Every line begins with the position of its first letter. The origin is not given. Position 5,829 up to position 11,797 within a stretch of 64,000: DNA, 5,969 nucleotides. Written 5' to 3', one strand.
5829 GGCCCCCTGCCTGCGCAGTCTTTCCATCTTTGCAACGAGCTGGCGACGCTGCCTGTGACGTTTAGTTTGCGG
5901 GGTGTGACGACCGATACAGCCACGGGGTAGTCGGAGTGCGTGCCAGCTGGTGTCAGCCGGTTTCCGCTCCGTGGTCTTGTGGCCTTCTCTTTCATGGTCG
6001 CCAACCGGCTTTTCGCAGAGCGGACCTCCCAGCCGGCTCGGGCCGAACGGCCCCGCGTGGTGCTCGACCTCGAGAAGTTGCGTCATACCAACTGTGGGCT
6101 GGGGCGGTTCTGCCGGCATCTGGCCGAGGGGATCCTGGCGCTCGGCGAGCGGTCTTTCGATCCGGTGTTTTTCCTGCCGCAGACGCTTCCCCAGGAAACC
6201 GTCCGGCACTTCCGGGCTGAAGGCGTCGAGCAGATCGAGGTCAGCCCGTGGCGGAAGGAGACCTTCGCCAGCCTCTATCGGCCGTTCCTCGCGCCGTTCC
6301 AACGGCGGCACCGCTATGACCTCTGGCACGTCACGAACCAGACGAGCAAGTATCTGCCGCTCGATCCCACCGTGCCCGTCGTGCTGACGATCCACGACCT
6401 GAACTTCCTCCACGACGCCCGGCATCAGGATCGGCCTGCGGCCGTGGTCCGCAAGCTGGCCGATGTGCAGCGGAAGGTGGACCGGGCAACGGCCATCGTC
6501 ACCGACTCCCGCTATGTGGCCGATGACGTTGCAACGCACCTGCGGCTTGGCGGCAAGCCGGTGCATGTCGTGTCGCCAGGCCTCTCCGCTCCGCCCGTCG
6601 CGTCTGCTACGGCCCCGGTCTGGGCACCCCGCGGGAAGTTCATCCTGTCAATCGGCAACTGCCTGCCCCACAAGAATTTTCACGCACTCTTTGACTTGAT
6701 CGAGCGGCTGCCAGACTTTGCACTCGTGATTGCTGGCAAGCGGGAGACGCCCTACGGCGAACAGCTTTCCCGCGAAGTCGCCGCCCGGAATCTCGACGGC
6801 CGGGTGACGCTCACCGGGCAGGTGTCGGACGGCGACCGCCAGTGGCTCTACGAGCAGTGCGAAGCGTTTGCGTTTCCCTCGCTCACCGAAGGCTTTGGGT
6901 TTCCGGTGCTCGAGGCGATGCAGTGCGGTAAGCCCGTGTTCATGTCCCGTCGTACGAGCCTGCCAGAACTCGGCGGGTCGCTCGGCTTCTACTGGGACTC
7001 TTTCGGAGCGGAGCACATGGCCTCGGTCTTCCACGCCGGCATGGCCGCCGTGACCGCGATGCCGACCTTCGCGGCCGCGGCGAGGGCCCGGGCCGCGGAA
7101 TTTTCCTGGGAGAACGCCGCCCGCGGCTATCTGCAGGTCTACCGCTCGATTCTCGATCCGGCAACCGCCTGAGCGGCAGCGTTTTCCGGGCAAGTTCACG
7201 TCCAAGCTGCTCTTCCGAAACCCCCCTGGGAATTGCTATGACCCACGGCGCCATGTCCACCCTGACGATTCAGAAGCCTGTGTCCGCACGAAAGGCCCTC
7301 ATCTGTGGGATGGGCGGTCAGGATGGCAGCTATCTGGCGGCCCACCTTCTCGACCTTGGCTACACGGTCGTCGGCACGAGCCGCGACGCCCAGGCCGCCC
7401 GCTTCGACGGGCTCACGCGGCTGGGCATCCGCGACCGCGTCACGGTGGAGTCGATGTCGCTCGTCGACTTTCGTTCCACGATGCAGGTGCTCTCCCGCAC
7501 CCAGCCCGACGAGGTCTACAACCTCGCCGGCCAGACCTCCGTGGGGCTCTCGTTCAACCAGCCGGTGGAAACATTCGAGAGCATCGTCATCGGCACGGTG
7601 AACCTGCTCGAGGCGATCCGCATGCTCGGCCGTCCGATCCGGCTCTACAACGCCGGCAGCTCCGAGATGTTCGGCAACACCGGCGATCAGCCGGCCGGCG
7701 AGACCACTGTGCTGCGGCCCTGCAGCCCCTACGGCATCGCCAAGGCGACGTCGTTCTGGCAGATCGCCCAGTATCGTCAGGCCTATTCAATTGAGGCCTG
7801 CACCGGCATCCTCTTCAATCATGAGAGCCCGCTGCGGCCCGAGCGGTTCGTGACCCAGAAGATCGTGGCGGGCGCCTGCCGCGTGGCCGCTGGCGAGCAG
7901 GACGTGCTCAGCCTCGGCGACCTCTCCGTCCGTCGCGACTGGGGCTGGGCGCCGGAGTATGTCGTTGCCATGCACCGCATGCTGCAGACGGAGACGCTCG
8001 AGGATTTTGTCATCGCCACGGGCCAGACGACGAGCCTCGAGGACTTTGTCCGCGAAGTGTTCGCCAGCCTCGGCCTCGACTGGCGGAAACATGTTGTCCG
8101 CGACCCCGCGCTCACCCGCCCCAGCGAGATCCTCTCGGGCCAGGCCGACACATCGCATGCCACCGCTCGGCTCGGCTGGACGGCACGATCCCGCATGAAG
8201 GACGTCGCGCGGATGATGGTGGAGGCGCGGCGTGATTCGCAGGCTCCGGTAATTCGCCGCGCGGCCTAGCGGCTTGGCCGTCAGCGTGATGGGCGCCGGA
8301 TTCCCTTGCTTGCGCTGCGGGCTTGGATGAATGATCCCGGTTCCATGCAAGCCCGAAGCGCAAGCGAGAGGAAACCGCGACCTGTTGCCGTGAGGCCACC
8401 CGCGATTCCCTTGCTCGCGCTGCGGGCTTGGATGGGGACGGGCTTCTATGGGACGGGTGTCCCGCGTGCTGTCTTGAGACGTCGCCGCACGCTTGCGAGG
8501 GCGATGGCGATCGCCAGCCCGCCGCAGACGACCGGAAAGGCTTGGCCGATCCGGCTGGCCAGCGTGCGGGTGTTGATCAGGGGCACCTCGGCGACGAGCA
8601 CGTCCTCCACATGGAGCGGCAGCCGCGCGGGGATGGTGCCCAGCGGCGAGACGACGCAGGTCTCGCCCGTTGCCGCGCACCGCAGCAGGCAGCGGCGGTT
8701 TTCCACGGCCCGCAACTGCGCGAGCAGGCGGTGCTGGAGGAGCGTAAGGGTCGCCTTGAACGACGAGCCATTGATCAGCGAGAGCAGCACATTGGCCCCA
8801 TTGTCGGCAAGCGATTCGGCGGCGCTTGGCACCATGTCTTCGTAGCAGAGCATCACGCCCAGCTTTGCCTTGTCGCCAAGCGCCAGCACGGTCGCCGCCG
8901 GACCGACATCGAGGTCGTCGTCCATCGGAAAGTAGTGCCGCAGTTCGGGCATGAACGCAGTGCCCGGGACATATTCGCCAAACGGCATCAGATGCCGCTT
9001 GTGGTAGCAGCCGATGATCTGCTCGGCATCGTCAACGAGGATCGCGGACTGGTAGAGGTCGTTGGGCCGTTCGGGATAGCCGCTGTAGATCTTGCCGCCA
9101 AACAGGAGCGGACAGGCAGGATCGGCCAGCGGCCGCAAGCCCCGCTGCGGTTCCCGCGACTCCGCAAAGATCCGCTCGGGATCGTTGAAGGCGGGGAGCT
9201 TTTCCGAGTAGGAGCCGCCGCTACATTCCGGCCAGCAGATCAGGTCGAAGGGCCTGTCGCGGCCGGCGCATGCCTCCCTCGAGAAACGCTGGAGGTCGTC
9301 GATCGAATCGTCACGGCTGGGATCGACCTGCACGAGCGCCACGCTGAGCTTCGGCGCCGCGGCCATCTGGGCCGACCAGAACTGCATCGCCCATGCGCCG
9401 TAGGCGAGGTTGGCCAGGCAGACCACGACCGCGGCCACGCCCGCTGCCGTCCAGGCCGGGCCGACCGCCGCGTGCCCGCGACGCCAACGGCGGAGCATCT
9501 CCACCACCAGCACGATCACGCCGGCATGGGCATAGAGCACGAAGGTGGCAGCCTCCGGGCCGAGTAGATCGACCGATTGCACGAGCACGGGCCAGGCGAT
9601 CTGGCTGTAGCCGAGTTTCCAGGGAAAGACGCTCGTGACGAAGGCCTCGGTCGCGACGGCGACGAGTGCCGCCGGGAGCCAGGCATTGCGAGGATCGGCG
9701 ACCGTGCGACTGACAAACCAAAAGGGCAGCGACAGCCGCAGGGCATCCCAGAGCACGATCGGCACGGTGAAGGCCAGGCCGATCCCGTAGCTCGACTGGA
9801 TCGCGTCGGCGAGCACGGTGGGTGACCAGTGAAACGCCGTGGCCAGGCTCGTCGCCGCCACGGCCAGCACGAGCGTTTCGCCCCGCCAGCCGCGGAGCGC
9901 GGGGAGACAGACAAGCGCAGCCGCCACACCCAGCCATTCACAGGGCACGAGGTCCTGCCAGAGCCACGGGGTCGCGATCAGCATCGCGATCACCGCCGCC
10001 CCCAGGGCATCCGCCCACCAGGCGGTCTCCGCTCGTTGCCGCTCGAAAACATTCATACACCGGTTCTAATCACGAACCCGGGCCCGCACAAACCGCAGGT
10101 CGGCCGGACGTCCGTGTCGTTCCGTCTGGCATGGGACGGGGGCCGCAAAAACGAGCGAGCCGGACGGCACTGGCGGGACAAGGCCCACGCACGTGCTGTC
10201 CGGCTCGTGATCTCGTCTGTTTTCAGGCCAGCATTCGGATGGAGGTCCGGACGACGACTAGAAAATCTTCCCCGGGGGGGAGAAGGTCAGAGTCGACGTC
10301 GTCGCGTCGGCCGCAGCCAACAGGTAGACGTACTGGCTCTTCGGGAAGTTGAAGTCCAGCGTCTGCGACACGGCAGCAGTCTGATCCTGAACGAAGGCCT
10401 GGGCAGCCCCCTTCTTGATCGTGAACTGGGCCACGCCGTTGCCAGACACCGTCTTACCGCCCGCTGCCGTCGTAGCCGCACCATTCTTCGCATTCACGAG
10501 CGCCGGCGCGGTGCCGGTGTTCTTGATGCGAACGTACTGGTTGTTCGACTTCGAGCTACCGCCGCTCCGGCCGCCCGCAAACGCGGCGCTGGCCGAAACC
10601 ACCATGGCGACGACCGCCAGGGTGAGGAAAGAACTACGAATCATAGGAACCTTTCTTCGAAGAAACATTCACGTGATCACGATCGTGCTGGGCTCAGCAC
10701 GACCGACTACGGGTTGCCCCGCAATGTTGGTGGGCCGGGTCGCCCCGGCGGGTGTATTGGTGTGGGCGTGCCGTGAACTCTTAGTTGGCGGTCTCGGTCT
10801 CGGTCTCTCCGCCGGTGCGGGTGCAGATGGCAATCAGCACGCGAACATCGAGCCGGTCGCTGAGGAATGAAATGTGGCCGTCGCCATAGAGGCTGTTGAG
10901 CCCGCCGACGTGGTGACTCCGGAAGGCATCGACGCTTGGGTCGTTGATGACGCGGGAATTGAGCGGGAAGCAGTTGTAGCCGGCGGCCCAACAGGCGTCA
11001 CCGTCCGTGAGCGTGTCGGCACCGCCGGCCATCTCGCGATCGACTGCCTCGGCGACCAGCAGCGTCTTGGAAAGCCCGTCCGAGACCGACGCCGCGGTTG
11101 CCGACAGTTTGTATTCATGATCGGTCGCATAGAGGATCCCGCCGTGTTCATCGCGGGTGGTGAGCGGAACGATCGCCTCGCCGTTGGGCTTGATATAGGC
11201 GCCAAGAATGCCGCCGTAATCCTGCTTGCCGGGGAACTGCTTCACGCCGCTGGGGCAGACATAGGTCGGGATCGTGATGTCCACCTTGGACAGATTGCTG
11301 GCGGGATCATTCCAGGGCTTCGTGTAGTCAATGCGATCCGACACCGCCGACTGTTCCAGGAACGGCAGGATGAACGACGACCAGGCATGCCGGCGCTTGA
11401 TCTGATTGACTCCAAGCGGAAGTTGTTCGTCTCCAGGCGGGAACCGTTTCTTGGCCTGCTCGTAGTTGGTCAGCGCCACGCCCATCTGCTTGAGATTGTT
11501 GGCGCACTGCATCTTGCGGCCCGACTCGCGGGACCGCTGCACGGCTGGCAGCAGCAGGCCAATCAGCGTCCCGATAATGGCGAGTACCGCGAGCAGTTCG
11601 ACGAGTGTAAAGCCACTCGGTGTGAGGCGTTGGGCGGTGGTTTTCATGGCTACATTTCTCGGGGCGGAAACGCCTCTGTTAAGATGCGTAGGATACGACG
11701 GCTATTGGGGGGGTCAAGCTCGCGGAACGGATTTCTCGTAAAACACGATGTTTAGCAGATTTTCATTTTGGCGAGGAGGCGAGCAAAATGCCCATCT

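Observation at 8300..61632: Interspersed two-type palindromic repeat family (BIME/REP-like) at 11 intergenic loci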

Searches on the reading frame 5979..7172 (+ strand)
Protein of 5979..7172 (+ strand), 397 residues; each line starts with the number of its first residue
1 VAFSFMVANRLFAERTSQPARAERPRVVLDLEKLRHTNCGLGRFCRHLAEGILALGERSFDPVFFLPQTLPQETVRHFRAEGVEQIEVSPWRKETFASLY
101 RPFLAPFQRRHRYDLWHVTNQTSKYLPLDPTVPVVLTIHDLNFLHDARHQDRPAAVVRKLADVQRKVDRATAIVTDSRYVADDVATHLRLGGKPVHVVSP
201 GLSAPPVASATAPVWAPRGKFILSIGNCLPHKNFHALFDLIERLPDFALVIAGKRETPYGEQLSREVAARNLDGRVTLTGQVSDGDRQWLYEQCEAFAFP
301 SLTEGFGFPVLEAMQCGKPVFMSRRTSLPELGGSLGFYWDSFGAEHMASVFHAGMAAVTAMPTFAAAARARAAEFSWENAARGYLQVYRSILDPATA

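Call 49: search_protein_families(library=pfam, proteins=[window:5979-7172:+], max_evalue=0.0001)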
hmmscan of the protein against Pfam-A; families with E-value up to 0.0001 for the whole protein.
window:5979-7172:+ (397 aa): 5 families
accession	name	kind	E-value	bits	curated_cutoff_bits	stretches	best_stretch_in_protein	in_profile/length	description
PF00534.26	Glycos_transf_1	-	3.5e-23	82.4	26.4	1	218-330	14-129/172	Glycosyl transferases group 1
PF13692.12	Glyco_trans_1_4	-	5.8e-18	66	27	1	221-331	3-114/142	Glycosyl transferases group 1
PF13439.12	Glyco_transf_4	-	1.4e-09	38.7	28.5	1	40-202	3-166/170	Glycosyltransferase Family 4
PF13579.12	Glyco_trans_4_4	-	8.7e-08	33.1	29.7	1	40-201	2-158/158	Glycosyl transferase 4-like domain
PF20706.3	GT4-conflict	-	1.3e-06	28.1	26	1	154-328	130-316/385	Family 4 Glycosyltransferase in conflict systems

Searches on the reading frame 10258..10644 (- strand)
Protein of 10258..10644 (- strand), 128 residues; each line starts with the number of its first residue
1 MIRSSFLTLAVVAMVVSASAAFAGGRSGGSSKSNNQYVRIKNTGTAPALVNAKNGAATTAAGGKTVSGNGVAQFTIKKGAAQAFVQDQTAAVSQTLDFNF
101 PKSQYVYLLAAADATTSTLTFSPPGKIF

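Call 49: search_protein_families(library=pfam, proteins=[window:10258-10644:-], max_evalue=0.0001)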
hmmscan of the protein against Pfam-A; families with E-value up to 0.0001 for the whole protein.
window:10258-10644:- (128 aa): 0 families

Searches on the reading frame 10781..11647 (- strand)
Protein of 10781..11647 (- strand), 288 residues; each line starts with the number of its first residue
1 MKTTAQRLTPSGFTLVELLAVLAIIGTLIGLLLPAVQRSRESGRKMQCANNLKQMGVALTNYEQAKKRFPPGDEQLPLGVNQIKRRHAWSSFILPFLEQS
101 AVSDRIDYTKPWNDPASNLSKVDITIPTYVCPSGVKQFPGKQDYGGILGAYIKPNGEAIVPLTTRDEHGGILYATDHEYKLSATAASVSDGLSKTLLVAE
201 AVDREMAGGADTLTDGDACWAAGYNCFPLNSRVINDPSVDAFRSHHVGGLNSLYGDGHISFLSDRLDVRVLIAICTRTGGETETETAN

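Call 49: search_protein_families(library=pfam, proteins=[window:10781-11647:-], max_evalue=0.0001)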
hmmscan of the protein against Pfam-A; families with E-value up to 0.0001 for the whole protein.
window:10781-11647:- (288 aa): 1 family
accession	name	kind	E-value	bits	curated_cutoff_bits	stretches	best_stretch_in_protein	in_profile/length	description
PF07596.16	SBP_bac_10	-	1.6e-41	143.6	23.3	1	37-268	1-267/268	Protein of unknown function (DUF1559)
